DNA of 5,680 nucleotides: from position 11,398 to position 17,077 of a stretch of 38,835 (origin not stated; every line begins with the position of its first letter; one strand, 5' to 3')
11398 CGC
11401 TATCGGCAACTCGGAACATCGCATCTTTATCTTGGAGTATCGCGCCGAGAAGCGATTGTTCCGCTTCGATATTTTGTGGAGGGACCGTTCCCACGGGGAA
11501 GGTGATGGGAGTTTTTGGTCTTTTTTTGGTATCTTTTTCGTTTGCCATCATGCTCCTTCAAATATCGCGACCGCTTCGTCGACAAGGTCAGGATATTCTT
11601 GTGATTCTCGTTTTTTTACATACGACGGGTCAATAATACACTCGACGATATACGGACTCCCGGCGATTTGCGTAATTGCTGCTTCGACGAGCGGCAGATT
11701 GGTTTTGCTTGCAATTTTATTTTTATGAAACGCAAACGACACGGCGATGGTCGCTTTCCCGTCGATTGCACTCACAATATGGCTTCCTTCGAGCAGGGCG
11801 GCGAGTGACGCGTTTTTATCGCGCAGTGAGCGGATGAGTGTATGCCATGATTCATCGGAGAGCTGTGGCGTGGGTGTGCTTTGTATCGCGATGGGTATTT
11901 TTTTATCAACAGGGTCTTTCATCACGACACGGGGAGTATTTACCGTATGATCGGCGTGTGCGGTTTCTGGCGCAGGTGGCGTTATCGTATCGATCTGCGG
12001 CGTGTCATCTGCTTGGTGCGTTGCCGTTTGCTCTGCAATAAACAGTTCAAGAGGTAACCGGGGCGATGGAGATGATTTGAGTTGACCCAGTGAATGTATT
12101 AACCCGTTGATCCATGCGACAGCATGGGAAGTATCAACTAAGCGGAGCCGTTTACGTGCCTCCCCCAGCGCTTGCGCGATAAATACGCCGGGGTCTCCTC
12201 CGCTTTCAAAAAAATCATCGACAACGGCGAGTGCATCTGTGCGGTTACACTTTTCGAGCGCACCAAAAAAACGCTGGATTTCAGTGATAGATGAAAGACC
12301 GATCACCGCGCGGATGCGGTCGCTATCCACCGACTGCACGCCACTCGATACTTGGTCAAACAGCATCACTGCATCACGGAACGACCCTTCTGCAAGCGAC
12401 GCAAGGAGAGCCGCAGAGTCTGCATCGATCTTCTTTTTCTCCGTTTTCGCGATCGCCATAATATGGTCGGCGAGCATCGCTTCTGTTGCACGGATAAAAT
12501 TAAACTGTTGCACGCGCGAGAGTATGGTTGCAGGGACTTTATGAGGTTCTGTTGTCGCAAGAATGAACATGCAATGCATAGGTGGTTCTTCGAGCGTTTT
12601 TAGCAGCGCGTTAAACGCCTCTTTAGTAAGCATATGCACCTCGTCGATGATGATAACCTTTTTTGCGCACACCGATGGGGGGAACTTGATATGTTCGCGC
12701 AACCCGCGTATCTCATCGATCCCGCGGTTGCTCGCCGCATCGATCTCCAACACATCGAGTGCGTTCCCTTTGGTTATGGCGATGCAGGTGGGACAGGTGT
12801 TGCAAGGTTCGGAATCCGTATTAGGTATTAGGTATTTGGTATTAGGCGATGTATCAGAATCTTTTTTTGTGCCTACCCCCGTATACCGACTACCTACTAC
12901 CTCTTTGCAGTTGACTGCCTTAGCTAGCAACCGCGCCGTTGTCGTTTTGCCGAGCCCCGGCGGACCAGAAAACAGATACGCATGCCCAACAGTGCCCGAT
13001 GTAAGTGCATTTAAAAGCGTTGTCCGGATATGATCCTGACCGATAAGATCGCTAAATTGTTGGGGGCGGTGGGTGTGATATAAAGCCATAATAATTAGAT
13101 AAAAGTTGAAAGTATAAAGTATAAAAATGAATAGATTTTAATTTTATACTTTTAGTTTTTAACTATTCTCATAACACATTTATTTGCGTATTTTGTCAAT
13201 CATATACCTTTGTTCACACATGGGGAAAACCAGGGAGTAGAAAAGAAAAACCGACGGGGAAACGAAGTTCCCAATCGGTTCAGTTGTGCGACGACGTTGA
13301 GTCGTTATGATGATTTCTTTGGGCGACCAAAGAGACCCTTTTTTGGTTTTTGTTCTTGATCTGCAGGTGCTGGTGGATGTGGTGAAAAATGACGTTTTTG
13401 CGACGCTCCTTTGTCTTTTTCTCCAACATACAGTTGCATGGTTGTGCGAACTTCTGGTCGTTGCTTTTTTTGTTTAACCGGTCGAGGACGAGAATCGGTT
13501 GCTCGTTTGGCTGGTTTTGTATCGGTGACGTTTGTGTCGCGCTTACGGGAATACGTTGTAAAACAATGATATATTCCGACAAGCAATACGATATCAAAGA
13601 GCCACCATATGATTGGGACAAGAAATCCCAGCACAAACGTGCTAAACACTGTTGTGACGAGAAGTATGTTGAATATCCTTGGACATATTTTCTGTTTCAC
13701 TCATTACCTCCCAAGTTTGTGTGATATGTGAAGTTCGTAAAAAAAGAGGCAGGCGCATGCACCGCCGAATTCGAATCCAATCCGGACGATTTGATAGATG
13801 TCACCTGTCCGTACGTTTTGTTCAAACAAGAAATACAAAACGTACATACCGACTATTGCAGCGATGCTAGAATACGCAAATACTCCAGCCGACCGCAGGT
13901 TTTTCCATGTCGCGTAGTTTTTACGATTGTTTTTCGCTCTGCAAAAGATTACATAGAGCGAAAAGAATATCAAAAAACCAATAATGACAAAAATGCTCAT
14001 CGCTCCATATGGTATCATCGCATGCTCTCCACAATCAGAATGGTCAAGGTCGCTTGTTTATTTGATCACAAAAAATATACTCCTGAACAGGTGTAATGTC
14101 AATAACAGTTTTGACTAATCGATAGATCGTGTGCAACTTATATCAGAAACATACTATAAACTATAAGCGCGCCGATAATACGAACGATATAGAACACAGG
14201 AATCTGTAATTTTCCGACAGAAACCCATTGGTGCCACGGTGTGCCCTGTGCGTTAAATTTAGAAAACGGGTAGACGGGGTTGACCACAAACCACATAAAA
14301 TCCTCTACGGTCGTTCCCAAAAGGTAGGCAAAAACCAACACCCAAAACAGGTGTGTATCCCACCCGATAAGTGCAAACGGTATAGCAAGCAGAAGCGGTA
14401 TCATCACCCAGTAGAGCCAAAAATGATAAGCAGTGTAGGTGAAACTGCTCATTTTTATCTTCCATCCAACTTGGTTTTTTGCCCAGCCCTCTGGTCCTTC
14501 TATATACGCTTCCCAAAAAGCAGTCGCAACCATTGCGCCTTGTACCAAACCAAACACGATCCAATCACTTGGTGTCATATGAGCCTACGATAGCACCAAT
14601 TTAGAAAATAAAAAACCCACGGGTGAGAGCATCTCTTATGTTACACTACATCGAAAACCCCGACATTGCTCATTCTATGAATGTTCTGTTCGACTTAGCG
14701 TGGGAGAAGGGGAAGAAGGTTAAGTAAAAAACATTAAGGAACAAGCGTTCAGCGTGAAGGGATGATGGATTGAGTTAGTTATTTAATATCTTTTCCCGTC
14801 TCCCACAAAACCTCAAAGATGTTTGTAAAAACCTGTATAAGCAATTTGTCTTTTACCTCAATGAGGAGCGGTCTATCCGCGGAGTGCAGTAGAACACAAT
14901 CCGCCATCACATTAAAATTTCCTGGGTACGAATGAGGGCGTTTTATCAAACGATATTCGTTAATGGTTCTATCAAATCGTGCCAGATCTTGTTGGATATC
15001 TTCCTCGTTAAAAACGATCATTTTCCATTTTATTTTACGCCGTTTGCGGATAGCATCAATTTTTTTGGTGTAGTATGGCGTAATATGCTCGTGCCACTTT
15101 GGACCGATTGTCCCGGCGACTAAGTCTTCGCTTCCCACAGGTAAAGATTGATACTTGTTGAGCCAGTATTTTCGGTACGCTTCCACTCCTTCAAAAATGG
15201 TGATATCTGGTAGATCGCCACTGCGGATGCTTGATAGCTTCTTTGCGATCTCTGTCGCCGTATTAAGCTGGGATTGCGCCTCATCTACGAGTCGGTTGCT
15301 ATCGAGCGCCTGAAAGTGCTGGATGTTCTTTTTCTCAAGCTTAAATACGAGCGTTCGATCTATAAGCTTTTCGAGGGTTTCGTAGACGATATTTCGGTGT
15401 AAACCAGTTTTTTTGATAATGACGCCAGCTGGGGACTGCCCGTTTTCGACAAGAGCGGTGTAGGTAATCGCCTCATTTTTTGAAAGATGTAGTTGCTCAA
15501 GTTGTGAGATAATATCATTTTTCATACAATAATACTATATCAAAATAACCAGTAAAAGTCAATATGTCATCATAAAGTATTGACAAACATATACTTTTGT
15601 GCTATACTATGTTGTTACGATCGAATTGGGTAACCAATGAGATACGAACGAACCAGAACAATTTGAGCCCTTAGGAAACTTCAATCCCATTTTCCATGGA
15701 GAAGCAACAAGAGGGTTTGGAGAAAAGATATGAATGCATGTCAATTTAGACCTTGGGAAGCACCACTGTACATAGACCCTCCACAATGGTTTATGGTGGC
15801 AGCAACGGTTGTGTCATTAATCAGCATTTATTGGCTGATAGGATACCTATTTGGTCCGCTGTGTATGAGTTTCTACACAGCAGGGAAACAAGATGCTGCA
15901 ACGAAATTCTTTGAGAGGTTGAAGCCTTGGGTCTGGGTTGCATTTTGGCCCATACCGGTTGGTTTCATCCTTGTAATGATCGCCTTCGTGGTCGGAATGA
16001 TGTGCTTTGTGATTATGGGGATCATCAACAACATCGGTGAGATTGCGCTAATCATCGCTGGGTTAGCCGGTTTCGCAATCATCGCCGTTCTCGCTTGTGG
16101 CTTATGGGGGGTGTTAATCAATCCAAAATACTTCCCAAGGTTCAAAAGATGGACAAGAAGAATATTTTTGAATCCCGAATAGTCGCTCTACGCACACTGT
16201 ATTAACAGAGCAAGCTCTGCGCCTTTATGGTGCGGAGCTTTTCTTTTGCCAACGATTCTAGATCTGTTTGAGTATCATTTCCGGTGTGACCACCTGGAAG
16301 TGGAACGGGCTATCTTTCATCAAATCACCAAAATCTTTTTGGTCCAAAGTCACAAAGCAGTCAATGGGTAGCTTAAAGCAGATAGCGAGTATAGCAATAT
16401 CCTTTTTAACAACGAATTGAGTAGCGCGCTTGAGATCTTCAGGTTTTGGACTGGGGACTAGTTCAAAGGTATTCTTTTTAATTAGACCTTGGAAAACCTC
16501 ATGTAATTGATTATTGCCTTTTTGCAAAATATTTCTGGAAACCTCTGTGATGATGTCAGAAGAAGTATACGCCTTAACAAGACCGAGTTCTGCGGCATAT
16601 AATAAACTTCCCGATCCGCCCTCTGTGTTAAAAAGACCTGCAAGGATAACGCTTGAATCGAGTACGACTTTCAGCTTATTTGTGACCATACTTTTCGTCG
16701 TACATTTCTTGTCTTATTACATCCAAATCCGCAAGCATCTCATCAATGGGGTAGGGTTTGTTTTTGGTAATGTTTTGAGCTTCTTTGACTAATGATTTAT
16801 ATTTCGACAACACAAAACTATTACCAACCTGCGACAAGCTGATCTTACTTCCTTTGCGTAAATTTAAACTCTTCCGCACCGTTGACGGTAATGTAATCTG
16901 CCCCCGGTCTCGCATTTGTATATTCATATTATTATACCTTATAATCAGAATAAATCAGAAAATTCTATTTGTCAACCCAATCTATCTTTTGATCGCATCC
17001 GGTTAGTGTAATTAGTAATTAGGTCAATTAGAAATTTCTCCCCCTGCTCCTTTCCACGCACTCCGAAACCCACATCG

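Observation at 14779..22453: Tandem array of paralogous modules: TrmB regulator / conserved leader / variable small membrane protein / conserved terminator / VapBC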

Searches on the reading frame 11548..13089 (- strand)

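Call 15: search_protein_families(library=pfam, proteins=[window:11548-13089:-], max_evalue=0.00001)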
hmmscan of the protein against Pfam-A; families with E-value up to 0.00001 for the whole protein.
window:11548-13089:- (513 aa): 6 families
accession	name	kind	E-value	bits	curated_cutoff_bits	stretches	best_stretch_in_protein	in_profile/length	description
PF13177.12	DNA_pol3_delta2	-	7.1e-37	127.3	27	2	91-198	49-157/161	DNA polymerase III, delta subunit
PF00004.35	AAA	-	2.6e-14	54.3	21.2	1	39-199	2-129/131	ATPase family associated with various cellular activities (AAA)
PF05496.18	RuvB_N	-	2.7e-09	37.4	27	1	8-62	2-60/159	Holliday junction DNA helicase RuvB P-loop domain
PF07728.20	AAA_5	-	6.7e-08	33.1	22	0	142-199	66-118/139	AAA domain (dynein-related subfamily)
PF13401.12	AAA_22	-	2.6e-07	31.4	27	1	39-178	9-121/130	AAA domain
PF22608.2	DNAX_ATPase_lid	-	4.6e-06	26.7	27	1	207-246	3-42/49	DNA polymerase III clamp loader subunit, ATPase lid domain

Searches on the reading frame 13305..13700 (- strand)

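Call 10: search_protein_families(library=pfam, proteins=[window:13305-13700:-], max_evalue=0.01)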
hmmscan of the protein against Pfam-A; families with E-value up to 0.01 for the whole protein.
window:13305-13700:- (131 aa): 1 family
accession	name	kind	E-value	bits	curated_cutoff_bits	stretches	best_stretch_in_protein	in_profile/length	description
PF05620.16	TMEM208_SND2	-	0.0027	18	22.9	1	9-80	94-159/167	SRP-independent targeting protein 2/TMEM208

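Call 23: search_protein_families(library=padloc, proteins=[window:13305-13700:-], max_evalue=0.01)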
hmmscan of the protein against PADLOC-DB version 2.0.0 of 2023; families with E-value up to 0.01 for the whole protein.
window:13305-13700:- (131 aa): 0 families

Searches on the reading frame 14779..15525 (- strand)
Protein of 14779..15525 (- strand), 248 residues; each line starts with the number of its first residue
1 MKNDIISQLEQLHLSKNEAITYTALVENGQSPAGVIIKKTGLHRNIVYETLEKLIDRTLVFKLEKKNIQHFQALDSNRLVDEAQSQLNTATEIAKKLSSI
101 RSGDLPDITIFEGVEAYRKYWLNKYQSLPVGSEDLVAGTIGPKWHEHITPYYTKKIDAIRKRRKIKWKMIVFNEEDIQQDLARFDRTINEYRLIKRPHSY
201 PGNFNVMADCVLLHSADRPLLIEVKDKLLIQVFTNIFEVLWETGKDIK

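Call 9: search_protein_families(library=pfam, proteins=[window:14779-15525:-], max_evalue=0.01)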
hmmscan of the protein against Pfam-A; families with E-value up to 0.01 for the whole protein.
window:14779-15525:- (248 aa): 1 family
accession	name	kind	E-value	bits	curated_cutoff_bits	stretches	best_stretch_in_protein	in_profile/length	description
PF01978.25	TrmB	-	2.8e-10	40.3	25.6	1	9-72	1-63/68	Sugar-specific transcriptional regulator TrmB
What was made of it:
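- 14779..15525 (-): trmB1: TrmBL2-like regulator, clade C (248 aa); probably leaderless. PF01978 E 2.8e-10 (call 9).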

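Call 14: find_encoding_contigs(protein=window:14779-15525:-, flank=10000, max_places=6)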
Protein window:14779-15525:- (248 aa): 21 contigs read that carry it; 6 places shown.
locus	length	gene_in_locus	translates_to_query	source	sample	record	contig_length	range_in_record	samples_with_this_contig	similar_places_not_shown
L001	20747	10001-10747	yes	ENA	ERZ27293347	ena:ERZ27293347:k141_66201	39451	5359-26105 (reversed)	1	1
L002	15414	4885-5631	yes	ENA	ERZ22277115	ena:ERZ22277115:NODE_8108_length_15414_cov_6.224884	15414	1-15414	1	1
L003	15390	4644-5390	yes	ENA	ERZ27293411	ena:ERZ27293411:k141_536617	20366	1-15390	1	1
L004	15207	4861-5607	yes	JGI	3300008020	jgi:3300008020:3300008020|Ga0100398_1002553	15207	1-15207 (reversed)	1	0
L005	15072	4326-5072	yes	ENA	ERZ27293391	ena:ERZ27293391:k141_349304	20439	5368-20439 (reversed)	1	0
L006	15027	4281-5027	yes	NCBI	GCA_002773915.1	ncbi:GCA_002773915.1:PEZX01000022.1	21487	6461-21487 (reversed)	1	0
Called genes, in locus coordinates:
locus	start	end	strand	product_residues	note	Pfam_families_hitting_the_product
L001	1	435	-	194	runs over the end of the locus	PF13338:AbiEi_4 (weak)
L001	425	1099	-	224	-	PF08843:AbiEii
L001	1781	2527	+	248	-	PF00664:ABC_membrane, PF00005:ABC_tran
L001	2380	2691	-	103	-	-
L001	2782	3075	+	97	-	PF02463:SMC_N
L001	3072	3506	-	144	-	PF13470:PIN_3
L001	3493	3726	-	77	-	PF04014:MazE_antitoxin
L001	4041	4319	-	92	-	-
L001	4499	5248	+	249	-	PF01978:TrmB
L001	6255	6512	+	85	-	-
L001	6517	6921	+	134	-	PF01850:PIN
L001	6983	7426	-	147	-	-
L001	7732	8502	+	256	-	PF01978:TrmB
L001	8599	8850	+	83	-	PF04014:MazE_antitoxin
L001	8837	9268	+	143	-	PF13470:PIN_3 (weak)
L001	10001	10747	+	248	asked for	PF01978:TrmB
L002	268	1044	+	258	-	PF01978:TrmB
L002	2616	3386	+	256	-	PF01978:TrmB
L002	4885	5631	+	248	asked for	PF01978:TrmB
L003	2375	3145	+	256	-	PF01978:TrmB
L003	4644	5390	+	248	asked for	PF01978:TrmB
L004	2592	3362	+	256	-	PF01978:TrmB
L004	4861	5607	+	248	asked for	PF01978:TrmB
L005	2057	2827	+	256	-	PF01978:TrmB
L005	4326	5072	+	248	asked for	PF01978:TrmB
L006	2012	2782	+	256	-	PF01978:TrmB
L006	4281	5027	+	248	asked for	PF01978:TrmB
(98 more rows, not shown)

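Call 23: search_protein_families(library=padloc, proteins=[window:14779-15525:-], max_evalue=0.01)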
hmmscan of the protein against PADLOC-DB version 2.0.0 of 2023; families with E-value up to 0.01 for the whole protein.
window:14779-15525:- (248 aa): 0 families

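Call 27: search_protein_families(library=ncbifam, proteins=[window:14779-15525:-], max_evalue=0.01)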
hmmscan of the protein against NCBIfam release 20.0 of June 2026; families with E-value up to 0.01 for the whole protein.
window:14779-15525:- (248 aa): 3 families
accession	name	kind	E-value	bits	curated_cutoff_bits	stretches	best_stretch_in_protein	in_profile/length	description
NF047390.1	TransRegTrmBL1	equivalog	1.3e-05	24.4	650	1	2-113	3-118/341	HTH-type sugar sensing transcriptional regulator TrmBL1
NF040851.1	tran_reg_TrmB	equivalog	2.4e-05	23.7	600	1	2-65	4-67/338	HTH-type sugar-sensing transcriptional regulator TrmB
NF047392.1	TransRegTrmBHalo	equivalog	0.0012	17.9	500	1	9-89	13-92/349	HTH-type sugar sensing transcriptional regulator TrmB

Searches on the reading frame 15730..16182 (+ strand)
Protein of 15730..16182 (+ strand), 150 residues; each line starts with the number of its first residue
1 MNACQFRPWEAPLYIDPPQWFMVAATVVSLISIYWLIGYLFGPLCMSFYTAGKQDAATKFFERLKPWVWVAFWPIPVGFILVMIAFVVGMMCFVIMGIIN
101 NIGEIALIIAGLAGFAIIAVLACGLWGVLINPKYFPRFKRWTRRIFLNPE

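Call 9: search_protein_families(library=pfam, proteins=[window:15730-16182:+], max_evalue=0.01)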
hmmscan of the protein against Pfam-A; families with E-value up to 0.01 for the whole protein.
window:15730-16182:+ (150 aa): 0 families

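Call 23: search_protein_families(library=padloc, proteins=[window:15730-16182:+], max_evalue=0.01)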
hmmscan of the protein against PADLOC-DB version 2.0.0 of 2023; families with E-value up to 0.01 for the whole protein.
window:15730-16182:+ (150 aa): 0 families

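Call 27: search_protein_families(library=ncbifam, proteins=[window:15730-16182:+], max_evalue=0.01)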
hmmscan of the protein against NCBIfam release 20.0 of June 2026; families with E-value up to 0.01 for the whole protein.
window:15730-16182:+ (150 aa): 0 families
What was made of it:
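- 15730..16182 (+): smp1: cargo 1, a 150-aa ORFan membrane protein with 3 predicted TM segments. No Pfam, NCBIfam or PADLOC match (calls 9, 23, 27).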

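Call 54: find_homologous_proteins(query=window:15730-16182:+, max_evalue=0.01)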
Query window:15730-16182:+ (150 aa): 1 proteins with E <= 0.01 among 56 candidates.
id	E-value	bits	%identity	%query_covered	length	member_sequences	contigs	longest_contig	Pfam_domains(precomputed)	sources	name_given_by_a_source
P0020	2.3e-94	332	99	100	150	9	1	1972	-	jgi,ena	-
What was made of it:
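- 15730..16182 (+): Finds only its own 99% cluster among 5.8e9 clusters (call 54).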

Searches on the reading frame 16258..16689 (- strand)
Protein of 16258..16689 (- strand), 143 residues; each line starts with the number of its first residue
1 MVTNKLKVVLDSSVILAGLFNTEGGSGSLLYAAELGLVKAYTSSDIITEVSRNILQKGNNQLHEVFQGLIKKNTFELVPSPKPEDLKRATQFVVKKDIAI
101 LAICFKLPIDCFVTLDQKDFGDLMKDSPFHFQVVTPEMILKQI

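Call 10: search_protein_families(library=pfam, proteins=[window:16258-16689:-], max_evalue=0.01)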
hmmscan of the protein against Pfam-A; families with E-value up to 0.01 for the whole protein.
window:16258-16689:- (143 aa): 2 families
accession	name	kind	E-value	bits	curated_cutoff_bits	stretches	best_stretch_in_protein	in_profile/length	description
PF13470.12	PIN_3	-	2.2e-06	28.9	27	1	7-117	1-114/115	PIN domain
PF01850.27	PIN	-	0.00091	20.3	23.6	1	8-116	1-111/120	PIN domain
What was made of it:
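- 16258..16927 (-): vapC1 (PIN_3) and vapB1 (AbrB/MazE); a neighbour, not part of the conserved module. Call 10.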

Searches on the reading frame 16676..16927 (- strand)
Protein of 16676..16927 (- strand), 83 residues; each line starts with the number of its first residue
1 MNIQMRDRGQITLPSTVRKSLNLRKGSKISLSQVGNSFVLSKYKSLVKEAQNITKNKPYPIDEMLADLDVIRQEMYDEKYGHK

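Call 10: search_protein_families(library=pfam, proteins=[window:16676-16927:-], max_evalue=0.01)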
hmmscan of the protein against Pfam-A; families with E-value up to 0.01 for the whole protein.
window:16676-16927:- (83 aa): 2 families
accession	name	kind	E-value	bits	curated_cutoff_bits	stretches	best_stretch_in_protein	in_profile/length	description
PF04014.23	MazE_antitoxin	-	3.2e-08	33.8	24.7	1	8-45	7-45/48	Antidote-toxin recognition MazE, bacterial antitoxin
PF15937.10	PrlF_antitoxin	-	0.00023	21.7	32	1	5-36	4-35/99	prlF antitoxin for toxin YhaV_toxin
